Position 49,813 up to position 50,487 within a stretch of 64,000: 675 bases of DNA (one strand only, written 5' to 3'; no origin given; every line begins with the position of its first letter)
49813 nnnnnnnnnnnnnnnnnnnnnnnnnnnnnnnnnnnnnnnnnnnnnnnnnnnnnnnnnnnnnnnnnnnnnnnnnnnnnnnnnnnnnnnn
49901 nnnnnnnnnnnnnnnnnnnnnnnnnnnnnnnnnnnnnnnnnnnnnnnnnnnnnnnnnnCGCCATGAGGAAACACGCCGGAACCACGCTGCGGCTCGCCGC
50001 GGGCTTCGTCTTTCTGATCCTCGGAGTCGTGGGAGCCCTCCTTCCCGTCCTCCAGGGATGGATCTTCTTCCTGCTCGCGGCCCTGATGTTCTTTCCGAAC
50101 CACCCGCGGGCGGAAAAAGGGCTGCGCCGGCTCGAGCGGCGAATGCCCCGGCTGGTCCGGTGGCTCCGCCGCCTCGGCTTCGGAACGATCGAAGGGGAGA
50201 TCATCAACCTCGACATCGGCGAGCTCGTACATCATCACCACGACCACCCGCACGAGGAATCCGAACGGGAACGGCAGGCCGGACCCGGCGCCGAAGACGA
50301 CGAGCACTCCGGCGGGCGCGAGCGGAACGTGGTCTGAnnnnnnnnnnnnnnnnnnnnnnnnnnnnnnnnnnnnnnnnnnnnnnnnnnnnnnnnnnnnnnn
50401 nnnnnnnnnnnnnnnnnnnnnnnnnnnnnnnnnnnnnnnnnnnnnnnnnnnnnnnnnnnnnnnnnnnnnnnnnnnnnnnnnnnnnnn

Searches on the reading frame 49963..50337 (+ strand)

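Call 80: search_protein_families(library=pfam, proteins=[window:49963-50337:+], max_evalue=0.00001)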
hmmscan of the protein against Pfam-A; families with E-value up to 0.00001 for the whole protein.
window:49963-50337:+ (124 aa): 1 family
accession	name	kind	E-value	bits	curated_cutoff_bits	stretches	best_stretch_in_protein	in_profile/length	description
PF04304.18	DUF454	-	1.2e-08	35.4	35.1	1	9-69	3-63/115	Protein of unknown function (DUF454)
